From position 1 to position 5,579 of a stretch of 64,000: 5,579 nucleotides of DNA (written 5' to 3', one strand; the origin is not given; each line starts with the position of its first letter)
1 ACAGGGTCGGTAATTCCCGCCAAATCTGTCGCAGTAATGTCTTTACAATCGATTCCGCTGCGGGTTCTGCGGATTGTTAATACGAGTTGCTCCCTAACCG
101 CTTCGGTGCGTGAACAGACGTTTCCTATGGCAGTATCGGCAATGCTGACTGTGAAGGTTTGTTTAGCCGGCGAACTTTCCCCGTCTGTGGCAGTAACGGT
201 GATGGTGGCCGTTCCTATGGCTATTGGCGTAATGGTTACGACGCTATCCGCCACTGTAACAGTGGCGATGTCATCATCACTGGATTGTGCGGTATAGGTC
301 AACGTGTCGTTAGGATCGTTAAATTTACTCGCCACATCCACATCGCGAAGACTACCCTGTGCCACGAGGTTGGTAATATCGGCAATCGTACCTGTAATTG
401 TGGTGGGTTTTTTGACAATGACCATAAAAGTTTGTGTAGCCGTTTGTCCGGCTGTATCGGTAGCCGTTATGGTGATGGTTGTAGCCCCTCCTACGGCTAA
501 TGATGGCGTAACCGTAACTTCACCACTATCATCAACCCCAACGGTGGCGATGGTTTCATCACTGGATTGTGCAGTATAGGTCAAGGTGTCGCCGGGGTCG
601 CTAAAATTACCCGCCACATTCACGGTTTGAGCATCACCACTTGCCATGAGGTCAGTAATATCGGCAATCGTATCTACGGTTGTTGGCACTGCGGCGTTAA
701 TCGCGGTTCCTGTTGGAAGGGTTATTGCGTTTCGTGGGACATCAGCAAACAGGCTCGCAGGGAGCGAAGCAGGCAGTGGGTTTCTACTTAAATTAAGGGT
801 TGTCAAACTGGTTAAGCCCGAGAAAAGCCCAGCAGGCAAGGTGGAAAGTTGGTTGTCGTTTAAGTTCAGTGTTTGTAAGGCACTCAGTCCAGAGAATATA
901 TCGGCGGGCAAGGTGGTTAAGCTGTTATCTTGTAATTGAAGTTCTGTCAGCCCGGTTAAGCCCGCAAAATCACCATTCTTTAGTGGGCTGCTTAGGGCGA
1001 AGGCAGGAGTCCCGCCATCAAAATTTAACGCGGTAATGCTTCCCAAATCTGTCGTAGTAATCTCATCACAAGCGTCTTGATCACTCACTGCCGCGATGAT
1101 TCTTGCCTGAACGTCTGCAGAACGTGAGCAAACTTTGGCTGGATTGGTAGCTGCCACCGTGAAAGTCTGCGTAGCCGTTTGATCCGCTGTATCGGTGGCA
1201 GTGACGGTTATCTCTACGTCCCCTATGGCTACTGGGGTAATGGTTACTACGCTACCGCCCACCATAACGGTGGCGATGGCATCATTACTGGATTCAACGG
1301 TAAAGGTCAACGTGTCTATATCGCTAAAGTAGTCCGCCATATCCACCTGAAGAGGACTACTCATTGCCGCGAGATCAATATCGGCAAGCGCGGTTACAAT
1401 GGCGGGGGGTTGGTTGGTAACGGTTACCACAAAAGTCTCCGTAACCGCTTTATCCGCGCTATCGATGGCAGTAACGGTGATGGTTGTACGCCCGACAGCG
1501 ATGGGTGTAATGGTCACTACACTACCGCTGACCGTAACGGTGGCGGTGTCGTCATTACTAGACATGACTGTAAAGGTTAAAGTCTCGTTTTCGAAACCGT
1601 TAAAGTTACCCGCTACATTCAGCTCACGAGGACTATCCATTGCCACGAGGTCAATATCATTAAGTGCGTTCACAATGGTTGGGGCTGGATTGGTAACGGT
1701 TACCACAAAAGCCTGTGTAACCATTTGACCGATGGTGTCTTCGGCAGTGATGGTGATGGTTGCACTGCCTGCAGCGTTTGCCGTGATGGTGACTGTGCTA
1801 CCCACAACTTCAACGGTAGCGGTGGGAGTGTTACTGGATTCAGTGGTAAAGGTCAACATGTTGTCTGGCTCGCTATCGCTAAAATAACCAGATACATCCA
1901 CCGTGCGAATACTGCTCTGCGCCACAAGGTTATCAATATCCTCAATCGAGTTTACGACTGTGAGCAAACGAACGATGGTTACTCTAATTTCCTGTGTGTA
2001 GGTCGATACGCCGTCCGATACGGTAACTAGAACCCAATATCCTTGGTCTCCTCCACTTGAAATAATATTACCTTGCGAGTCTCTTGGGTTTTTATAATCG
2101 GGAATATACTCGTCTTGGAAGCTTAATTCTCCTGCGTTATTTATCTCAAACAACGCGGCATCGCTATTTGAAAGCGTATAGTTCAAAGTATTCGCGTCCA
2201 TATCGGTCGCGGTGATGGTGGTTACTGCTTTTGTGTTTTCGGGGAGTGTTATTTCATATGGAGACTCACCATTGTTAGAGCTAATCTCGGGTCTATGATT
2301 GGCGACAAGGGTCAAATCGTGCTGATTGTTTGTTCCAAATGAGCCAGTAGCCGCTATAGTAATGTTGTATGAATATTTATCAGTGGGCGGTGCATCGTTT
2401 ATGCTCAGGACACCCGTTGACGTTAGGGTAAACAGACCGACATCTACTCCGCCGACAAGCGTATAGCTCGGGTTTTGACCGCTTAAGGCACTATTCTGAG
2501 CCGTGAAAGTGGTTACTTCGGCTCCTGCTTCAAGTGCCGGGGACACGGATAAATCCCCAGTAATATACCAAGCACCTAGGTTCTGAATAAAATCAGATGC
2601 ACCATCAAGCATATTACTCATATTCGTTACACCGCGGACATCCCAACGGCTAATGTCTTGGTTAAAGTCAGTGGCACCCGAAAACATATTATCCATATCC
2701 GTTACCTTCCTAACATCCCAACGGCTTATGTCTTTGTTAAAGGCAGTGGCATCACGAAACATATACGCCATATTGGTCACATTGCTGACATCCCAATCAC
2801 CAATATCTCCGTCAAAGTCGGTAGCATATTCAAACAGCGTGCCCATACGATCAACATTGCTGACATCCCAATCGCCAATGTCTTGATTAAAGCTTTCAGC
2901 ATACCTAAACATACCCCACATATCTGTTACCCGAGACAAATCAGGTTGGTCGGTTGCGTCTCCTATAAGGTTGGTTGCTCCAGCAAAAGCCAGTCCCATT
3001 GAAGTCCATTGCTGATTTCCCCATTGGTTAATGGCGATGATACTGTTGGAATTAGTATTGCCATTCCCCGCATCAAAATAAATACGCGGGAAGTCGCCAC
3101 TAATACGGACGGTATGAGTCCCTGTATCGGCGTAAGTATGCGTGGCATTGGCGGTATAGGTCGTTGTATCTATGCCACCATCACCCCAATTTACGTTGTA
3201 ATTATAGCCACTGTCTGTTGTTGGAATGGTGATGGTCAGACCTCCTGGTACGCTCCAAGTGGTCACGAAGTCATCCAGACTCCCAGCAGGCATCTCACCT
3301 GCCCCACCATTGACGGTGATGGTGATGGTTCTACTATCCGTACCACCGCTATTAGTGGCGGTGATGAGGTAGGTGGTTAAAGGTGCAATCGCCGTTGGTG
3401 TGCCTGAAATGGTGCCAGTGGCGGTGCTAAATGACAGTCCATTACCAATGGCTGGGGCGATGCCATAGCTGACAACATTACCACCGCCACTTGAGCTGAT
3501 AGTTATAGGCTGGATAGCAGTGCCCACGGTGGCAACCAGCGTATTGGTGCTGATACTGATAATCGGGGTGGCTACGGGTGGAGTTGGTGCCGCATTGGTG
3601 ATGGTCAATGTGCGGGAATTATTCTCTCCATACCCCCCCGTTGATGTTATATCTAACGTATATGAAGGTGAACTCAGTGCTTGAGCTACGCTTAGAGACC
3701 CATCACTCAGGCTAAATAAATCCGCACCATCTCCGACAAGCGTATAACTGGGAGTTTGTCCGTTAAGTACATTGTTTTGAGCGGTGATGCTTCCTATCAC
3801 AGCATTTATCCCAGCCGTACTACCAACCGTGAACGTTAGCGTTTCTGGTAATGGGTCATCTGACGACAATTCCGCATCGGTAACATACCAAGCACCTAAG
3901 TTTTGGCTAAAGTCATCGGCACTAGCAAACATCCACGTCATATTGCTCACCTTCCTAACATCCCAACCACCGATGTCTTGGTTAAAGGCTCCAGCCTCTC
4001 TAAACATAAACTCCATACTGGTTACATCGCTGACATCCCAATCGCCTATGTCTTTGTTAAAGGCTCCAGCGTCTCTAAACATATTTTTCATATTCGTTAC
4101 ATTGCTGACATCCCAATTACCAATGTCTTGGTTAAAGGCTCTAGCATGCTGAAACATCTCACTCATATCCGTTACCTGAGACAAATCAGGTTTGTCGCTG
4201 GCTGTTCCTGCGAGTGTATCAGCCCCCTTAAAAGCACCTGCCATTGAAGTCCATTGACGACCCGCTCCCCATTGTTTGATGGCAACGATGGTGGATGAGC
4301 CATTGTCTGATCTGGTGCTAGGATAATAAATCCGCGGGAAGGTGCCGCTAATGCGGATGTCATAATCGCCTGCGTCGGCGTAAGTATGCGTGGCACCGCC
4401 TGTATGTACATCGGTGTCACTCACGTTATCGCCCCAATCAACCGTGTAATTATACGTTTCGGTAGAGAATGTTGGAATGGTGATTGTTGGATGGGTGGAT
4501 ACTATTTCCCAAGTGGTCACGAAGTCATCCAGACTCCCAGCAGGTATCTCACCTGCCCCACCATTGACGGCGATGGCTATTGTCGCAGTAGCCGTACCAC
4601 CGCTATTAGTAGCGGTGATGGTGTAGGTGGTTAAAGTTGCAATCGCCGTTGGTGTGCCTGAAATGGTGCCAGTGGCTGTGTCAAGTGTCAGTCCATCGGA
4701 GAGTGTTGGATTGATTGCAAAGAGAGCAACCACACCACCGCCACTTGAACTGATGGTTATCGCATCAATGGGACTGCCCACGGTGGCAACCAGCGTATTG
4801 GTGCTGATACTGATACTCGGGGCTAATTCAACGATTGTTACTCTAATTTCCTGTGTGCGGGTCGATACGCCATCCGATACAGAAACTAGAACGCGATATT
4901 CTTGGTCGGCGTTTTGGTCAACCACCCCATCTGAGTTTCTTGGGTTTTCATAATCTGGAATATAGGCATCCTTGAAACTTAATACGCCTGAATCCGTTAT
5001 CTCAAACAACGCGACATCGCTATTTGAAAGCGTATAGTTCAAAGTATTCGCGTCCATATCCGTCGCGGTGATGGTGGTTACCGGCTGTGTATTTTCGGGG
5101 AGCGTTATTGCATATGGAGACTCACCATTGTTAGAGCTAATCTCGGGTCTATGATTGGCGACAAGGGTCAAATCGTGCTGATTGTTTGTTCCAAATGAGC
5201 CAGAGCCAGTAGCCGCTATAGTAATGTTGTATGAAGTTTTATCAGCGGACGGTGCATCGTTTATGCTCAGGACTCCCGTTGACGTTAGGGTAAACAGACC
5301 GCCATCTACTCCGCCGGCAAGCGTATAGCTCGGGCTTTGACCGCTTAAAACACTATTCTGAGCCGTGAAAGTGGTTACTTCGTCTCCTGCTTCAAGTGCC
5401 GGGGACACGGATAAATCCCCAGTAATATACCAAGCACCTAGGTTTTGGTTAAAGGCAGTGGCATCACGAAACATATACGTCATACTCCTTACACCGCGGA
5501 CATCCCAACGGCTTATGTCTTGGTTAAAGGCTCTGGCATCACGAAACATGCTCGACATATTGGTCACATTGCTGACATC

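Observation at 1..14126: A >14-kb ORF that the six-frame track does not show: giant adhesin-like surface protein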

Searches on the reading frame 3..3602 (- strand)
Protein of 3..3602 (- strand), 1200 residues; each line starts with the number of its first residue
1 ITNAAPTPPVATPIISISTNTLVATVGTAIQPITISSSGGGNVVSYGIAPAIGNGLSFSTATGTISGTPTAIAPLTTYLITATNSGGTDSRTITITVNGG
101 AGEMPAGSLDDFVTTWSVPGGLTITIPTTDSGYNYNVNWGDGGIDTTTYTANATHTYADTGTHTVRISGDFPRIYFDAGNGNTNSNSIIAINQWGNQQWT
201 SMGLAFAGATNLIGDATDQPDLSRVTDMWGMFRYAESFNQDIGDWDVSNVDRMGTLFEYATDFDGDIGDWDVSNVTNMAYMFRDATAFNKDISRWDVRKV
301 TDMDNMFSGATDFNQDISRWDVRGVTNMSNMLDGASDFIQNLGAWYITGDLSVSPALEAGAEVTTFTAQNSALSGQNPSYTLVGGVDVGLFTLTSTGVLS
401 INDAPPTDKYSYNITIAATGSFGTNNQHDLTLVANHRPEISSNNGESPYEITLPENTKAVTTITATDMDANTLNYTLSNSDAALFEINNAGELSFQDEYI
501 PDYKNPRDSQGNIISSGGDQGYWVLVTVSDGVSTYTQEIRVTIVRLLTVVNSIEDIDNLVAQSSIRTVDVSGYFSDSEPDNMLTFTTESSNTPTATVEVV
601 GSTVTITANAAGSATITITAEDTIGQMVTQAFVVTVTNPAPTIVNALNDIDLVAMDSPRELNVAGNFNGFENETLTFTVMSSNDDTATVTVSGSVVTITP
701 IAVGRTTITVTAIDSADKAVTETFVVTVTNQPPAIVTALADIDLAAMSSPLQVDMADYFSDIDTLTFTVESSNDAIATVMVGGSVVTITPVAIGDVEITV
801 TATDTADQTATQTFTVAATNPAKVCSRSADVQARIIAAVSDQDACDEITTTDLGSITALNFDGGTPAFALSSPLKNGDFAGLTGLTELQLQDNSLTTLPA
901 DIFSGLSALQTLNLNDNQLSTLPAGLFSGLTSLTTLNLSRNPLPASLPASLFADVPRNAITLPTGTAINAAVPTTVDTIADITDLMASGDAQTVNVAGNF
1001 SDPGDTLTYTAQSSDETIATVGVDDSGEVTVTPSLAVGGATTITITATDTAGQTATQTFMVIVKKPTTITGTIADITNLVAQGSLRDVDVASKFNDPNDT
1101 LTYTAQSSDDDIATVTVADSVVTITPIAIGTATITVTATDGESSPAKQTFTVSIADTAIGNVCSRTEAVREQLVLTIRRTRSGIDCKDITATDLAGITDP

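Call 41: search_protein_representatives(protein=window:3-3602:-)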
Query: 1200 residues. Proteins with E-value up to 0.001 (for the whole library): 99014; up to 1e-10: 53626; up to 1e-30: 19129. The best 150 are listed.
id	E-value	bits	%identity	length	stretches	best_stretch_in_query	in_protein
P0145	0.0e+00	4325.5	61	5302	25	11-638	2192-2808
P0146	0.0e+00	2939.2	61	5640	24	19-547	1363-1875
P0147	0.0e+00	2510.7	57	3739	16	106-435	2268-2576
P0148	0.0e+00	2210.4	62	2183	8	223-682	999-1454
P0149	0.0e+00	2027.4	60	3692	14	763-1064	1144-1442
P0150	0.0e+00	1910.1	49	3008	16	87-367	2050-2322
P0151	0.0e+00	1883.6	43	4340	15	105-322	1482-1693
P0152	0.0e+00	1877.0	55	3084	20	830-1063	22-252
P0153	0.0e+00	1776.6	38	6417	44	221-338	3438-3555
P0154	0.0e+00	1730.6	47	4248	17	109-332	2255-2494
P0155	0.0e+00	1702.6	42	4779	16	89-328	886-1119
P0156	0.0e+00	1698.6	48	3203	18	110-346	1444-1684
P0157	0.0e+00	1688.2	38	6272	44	223-386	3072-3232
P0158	0.0e+00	1683.4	47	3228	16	104-342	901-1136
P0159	0.0e+00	1660.6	46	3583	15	109-336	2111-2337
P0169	0.0e+00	1432.2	63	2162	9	225-637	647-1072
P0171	0.0e+00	1419.9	62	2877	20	813-1183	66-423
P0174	0.0e+00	1395.3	44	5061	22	23-341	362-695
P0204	0.0e+00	1196.5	53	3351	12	763-1064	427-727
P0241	0.0e+00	1035.3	34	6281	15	550-831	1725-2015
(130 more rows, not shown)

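Call 44: search_protein_families(library=pfam, proteins=[P0149], max_evalue=0.01)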
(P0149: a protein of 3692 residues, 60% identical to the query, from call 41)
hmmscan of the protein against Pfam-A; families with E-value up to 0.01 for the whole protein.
P0149 (3692 aa): 12 families
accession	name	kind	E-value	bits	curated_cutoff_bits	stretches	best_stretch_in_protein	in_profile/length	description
PF05345.18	He_PIG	-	9.5e-97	318.1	24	12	2482-2564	3-96/96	Putative Ig domain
PF13855.12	LRR_8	-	6.1e-96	314.6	27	7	543-602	2-61/61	Leucine rich repeat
PF13306.12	LRR_5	-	1.6e-40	138.3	27.7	6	1249-1348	20-114/127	BspA type Leucine rich repeat region (6 copies)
PF12799.13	LRR_4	-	1e-39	134.1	27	8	568-602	3-39/44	Leucine Rich repeats (2 copies)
PF17963.7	Big_9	-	4.7e-39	133.6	23.6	7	2851-2928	1-78/89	Bacterial Ig domain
PF00560.39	LRR_1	-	1.5e-21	72.3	20.6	0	96-115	1-20/23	Leucine Rich Repeat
PF23598.1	LRR_14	-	1.6e-19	70.3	40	0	783-840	47-103/353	Leucine-rich repeat region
PF16403.11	Bact_surface_Ig-like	-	3.4e-13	49.9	27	1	2182-2261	1-70/71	Bacterial surface protein, Ig-like domain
PF23211.1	LRR_LRWD1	-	3.8e-11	43.5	28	0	1262-1323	41-98/190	Leucine-rich repeat and WD repeat-containing protein 1, LRR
PF07679.22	I-set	-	3.4e-10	40.3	23.7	0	2723-2749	64-90/90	Immunoglobulin I-set domain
PF13753.12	SWM_repeat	-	5.4e-09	36.6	27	1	2274-2347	10-85/86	Putative flagellar system-associated repeat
PF23952.1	LRR_EndoS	-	6.3e-08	33.3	27.9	0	238-354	26-116/116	Endo-beta-N-acetylglucosaminidase EndoS LRR domain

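Call 95: list_cluster_members(proteins=[P0145, P0146, P0149, P0152, P0171, P0204, P0174, P0241, P0148, P0169])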
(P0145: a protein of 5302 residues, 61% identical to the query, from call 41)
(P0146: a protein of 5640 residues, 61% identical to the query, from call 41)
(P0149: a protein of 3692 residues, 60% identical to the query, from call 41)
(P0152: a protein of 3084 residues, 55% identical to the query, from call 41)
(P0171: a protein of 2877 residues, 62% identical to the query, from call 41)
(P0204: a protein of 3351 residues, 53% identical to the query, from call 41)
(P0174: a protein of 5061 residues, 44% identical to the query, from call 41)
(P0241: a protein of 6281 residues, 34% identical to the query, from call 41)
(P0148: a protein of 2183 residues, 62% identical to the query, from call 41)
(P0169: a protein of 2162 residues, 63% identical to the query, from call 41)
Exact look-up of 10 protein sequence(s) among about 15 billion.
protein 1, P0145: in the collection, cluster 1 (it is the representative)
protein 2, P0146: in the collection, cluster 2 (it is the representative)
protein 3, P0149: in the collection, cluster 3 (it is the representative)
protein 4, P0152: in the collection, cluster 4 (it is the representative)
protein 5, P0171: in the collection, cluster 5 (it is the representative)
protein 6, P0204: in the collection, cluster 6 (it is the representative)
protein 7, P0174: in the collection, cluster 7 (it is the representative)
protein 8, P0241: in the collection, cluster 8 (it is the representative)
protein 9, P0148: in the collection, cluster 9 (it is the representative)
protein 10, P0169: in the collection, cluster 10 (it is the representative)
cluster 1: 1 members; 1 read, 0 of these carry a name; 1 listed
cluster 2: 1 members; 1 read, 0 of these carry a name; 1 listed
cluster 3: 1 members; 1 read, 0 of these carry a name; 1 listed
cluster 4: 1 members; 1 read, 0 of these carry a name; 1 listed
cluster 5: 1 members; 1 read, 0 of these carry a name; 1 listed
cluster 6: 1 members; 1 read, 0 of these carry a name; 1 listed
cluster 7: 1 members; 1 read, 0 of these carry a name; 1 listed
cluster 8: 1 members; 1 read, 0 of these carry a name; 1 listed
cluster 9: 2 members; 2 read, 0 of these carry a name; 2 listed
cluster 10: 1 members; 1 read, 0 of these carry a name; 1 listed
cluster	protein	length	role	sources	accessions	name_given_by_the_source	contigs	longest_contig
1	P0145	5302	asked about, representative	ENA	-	-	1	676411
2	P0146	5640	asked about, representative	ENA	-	-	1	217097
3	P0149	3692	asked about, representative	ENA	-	-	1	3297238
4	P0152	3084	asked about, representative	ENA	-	-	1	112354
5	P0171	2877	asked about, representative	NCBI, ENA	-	-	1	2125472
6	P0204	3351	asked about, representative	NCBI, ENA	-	-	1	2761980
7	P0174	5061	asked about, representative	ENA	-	-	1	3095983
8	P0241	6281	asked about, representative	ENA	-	-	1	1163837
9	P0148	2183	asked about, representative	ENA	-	-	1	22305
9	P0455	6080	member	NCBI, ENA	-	-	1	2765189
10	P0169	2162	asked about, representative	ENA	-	-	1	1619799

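Call 100: find_encoding_contigs(protein=P0169, flank=10000, max_places=3)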
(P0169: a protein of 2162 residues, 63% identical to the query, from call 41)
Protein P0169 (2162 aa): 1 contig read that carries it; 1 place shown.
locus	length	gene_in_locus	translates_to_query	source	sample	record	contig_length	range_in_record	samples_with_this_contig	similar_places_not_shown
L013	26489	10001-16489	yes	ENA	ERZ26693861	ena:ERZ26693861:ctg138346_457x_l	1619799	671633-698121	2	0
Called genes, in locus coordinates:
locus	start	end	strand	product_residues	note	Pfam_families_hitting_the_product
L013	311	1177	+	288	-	PF03372:Exo_endo_phos, PF23226:Exo_endo_phos_PGAP2IP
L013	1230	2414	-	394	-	PF01943:Polysacc_synt, PF03023:MurJ (weak), PF01554:MatE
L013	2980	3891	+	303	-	PF01073:3Beta_HSD, PF01370:Epimerase, PF02719:Polysacc_synt_2, PF04321:RmlD_sub_bind, PF05368:NmrA, PF13460:NAD_binding_10, PF16363:GDP_Man_Dehyd, PF07993:NAD_binding_4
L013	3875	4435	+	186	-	PF02397:Bac_transf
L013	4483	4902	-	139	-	-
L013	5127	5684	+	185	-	-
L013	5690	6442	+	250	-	PF03740:PdxJ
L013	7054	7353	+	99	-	-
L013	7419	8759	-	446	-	PF05598:DUF772, PF01609:DDE_Tnp_1, PF13359:DDE_Tnp_4 (weak), PF13751:DDE_Tnp_1_6 (weak)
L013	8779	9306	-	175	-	PF12762:DDE_Tnp_IS1595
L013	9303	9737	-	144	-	PF12760:Zn_ribbon_IS1595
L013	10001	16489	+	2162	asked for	PF03382:DUF285, PF07679:I-set (faint), PF03382:DUF285, PF05345:He_PIG, PF03797:Autotransporter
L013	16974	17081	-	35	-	-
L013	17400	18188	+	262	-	PF13936:HTH_38, PF00665:rve (weak)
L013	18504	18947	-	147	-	PF00582:Usp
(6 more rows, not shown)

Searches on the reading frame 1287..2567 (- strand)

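Call 22: search_protein_families(library=pfam, proteins=[window:1287-2567:-], max_evalue=0.01)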
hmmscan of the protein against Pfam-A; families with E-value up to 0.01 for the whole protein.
window:1287-2567:- (427 aa): 1 family
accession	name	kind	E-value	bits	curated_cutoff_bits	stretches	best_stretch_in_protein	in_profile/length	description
PF02368.24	Big_2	-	5.8e-08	33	22.8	1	238-278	34-71/79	Bacterial Ig-like domain (group 2)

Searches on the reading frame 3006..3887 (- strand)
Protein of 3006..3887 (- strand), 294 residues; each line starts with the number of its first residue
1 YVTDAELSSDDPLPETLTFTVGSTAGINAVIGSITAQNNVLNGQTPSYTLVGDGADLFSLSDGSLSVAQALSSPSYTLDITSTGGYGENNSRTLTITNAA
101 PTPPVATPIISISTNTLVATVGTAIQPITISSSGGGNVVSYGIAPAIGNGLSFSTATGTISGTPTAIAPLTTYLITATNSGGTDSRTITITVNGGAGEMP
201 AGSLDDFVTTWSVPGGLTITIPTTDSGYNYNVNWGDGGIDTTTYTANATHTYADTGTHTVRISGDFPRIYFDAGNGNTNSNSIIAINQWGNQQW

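Call 22: search_protein_families(library=pfam, proteins=[window:3006-3887:-], max_evalue=0.01)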
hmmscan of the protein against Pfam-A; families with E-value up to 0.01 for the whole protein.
window:3006-3887:- (294 aa): 2 families
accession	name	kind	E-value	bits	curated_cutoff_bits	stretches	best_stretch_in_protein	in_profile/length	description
PF05345.18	He_PIG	-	2.6e-08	34.7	24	1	111-193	4-96/96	Putative Ig domain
PF00801.26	PKD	-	0.0058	17.1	23.5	1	225-262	25-63/80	PKD domain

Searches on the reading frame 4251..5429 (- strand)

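Call 22: search_protein_families(library=pfam, proteins=[window:4251-5429:-], max_evalue=0.01)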
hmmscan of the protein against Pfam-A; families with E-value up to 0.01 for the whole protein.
window:4251-5429:- (393 aa): 2 families
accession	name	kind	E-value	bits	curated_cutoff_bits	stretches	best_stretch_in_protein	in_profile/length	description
PF05345.18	He_PIG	-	1e-06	29.5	24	1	206-289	8-96/96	Putative Ig domain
PF00028.23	Cadherin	-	1.9e-05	25.4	28.8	0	106-199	1-90/93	Cadherin domain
